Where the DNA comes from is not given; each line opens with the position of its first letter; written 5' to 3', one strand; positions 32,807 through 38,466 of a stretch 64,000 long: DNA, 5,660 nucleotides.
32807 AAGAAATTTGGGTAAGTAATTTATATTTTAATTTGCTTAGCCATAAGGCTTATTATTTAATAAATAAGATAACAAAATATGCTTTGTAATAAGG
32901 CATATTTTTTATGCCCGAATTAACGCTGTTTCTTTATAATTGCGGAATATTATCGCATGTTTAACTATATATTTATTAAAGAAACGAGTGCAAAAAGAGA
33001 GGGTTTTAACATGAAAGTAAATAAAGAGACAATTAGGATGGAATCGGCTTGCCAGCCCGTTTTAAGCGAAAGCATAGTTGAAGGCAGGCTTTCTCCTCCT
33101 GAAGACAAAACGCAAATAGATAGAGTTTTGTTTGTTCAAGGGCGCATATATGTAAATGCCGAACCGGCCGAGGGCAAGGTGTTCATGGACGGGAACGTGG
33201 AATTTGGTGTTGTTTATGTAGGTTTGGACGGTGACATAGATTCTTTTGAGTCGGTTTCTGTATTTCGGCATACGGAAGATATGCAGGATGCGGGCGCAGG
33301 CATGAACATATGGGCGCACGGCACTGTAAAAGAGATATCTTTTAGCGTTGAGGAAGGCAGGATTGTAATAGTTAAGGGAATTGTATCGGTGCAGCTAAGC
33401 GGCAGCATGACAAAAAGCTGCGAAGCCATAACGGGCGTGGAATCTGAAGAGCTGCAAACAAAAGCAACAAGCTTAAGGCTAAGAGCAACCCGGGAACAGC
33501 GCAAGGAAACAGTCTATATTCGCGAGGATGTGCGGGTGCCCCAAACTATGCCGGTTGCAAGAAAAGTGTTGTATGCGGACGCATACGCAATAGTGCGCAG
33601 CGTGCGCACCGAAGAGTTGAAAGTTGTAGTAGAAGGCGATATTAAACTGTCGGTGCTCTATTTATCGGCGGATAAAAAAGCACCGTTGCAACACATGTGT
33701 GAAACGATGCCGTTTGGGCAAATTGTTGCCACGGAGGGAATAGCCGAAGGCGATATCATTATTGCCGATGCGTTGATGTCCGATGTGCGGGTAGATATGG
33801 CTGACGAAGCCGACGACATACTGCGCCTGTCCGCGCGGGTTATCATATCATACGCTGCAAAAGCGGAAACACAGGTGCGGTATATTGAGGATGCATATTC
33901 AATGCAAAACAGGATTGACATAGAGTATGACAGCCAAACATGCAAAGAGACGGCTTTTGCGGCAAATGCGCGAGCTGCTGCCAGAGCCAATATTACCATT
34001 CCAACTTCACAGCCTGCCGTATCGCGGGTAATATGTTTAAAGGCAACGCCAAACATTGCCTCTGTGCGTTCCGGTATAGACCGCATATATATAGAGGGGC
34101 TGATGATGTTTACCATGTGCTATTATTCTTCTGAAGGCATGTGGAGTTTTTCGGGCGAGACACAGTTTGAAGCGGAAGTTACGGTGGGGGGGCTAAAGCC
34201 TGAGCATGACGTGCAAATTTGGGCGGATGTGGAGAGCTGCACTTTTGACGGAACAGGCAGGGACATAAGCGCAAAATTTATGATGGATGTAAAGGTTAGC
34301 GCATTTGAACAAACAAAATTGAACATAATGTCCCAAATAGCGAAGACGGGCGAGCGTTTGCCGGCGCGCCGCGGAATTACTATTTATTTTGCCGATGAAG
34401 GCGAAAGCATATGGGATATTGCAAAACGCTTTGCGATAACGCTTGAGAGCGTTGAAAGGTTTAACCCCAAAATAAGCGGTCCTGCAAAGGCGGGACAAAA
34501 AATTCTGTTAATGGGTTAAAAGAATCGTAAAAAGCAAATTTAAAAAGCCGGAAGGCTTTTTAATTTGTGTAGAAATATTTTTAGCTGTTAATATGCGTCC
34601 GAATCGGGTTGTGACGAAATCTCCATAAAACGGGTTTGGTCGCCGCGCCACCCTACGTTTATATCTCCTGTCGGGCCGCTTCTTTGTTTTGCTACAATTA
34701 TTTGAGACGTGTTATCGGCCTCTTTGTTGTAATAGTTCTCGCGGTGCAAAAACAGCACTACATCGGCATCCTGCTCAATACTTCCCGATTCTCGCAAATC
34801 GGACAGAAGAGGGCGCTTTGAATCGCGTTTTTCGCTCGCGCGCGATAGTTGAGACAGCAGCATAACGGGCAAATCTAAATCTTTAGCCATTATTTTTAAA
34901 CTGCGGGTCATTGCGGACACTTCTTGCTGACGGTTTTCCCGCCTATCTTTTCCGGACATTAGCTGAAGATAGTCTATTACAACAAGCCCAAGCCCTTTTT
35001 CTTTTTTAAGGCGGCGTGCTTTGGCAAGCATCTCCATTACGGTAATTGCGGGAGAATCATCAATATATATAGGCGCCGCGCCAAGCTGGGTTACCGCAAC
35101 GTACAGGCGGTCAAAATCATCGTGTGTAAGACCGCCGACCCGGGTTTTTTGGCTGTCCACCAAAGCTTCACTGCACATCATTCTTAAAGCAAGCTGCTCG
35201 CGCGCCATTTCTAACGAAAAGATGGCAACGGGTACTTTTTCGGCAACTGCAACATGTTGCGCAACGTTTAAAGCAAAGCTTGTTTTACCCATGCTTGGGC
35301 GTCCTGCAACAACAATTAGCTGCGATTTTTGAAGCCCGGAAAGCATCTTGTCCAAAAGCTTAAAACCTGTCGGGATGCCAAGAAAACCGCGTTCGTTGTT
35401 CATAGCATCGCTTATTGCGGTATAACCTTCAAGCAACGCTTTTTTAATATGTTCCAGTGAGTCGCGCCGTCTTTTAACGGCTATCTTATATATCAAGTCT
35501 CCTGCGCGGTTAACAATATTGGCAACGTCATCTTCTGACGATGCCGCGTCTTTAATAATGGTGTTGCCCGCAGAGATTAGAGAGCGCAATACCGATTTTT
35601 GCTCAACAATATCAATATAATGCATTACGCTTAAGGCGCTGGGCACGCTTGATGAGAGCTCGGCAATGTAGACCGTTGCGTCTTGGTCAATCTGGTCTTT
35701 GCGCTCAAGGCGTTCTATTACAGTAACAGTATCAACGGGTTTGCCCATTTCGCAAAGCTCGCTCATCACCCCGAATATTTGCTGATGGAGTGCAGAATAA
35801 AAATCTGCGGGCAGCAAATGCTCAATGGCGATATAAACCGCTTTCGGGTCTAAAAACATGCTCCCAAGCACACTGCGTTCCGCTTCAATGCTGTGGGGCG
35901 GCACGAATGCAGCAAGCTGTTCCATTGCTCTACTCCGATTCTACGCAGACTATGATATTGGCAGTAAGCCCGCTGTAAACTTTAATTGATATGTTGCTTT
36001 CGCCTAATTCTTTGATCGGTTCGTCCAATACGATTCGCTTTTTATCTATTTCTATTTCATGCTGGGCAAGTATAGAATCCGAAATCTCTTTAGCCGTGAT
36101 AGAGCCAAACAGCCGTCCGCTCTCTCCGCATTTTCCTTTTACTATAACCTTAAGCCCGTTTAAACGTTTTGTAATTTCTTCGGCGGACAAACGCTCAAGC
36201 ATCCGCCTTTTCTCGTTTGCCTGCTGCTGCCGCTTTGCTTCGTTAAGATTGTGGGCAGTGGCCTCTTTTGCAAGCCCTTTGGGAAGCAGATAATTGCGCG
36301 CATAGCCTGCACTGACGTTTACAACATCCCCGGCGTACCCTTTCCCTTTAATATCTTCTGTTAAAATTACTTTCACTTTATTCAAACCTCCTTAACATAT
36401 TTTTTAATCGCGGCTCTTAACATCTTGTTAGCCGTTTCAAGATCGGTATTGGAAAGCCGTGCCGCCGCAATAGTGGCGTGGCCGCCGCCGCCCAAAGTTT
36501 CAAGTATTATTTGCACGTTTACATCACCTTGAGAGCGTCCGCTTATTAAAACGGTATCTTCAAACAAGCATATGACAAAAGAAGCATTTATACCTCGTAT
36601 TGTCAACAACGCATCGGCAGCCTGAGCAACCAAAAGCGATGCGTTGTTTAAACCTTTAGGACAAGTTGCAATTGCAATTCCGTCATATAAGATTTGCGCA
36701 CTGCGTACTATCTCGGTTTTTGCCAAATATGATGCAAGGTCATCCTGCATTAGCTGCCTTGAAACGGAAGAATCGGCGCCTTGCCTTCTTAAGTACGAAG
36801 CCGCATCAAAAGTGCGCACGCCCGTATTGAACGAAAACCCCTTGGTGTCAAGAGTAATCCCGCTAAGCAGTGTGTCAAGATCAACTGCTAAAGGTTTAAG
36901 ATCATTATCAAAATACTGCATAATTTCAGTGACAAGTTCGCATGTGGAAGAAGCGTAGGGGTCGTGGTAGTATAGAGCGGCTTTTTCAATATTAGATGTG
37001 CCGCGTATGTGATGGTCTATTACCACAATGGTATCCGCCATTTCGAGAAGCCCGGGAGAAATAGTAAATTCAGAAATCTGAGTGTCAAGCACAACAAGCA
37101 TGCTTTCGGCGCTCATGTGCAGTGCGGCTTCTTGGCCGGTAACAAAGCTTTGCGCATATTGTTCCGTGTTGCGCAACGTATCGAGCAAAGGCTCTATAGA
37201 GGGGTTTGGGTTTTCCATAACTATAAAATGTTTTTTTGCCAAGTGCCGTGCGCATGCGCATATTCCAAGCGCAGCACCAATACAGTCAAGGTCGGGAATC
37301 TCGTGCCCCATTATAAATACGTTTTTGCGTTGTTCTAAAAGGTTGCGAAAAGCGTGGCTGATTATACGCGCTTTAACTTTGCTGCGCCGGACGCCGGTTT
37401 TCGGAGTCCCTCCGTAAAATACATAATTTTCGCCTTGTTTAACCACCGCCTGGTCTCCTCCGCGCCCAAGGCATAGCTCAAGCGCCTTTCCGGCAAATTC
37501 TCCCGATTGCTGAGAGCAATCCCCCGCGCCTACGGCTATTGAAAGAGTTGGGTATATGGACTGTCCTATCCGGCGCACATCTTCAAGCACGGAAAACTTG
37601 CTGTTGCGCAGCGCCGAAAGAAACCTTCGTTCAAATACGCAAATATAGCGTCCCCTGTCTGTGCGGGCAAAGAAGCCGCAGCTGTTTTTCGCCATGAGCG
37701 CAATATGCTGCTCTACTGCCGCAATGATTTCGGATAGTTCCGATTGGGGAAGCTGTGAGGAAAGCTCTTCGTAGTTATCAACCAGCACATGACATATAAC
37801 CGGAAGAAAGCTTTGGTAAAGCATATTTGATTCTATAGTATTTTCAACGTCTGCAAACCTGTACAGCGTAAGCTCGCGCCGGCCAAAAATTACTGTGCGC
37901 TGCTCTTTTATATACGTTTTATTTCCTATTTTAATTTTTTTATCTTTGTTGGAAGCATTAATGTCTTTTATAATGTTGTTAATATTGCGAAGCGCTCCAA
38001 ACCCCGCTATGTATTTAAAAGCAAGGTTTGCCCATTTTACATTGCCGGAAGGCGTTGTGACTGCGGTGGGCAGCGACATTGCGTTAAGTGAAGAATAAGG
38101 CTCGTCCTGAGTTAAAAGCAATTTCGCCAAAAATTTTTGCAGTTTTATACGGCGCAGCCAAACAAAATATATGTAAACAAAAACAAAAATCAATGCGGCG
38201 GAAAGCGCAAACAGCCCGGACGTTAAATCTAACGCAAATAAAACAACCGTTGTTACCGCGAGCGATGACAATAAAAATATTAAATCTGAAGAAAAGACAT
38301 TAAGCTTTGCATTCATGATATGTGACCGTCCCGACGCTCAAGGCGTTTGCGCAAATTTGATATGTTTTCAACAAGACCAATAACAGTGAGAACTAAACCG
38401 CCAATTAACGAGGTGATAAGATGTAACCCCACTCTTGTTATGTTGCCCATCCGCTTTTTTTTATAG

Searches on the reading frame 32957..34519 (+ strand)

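Call 32: search_protein_families(library=pfam, proteins=[window:32957-34519:+], max_evalue=0.00001)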
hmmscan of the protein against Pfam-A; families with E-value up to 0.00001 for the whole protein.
window:32957-34519:+ (520 aa): 1 family
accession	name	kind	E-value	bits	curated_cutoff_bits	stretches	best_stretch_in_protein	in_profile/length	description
PF12673.12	SipL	-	6.9e-31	106.8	23.6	3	202-281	3-77/78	SipL, SPOCS domain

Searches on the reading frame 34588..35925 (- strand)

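Call 32: search_protein_families(library=pfam, proteins=[window:34588-35925:-], max_evalue=0.00001)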
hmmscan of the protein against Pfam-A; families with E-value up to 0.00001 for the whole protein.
window:34588-35925:- (445 aa): 4 families
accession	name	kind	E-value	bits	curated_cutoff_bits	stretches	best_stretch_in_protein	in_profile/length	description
PF03796.21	DnaB_C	-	1.1e-106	356.4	27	1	183-434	1-254/255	DnaB-like helicase C terminal domain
PF00772.26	DnaB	-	3.8e-28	98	23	1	9-108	2-102/103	DnaB-like helicase N terminal domain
PF13481.12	AAA_25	-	3e-15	56.8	27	1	196-362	27-192/195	AAA domain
PF06745.19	ATPase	-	6.4e-06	26.1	26.6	0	184-362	1-166/231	KaiC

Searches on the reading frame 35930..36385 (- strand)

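Call 32: search_protein_families(library=pfam, proteins=[window:35930-36385:-], max_evalue=0.00001)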
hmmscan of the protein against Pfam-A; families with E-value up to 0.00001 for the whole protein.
window:35930-36385:- (151 aa): 2 families
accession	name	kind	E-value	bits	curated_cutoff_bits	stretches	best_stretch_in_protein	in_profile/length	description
PF03948.19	Ribosomal_L9_C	-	1.4e-24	86.7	23.2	1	68-149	3-85/86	Ribosomal protein L9, C-terminal domain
PF01281.25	Ribosomal_L9_N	-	2.3e-24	85.1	20.7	1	4-49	1-46/47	Ribosomal protein L9, N-terminal domain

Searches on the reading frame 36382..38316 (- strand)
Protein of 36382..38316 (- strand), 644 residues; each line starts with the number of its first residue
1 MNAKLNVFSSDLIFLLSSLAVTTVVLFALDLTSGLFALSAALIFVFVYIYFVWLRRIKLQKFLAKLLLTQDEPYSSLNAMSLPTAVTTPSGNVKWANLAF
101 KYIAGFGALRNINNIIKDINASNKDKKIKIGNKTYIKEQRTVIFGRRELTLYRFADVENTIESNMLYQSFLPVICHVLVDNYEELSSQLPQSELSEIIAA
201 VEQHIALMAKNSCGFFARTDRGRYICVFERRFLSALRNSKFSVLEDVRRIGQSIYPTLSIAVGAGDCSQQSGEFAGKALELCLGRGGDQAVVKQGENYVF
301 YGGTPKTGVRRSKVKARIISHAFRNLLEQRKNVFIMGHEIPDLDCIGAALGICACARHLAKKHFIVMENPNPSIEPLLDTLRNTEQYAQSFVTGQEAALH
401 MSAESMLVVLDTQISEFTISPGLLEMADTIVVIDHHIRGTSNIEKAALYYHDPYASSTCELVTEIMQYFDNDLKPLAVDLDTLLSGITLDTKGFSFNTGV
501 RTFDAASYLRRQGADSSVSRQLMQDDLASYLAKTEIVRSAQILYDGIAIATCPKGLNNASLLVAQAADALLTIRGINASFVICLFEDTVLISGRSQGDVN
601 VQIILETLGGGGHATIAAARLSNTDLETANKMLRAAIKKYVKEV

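Call 32: search_protein_families(library=pfam, proteins=[window:36382-38316:-], max_evalue=0.00001)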
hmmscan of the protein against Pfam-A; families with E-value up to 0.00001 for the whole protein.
window:36382-38316:- (644 aa): 3 families
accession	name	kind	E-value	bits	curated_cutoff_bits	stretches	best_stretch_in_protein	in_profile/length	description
PF01368.27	DHH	-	6.7e-22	78.5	28.1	1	332-487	1-125/125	DHH family, N-terminal domain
PF24898.2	GGDEF_GdpP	-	1.1e-20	74.7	30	1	178-296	2-122/126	Cyclic-di-AMP phosphodiesterase GdpP-like, GGDEF domain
PF02272.25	DHHA1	-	3.1e-10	40.9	25.9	1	563-638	18-101/102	DHHA1 domain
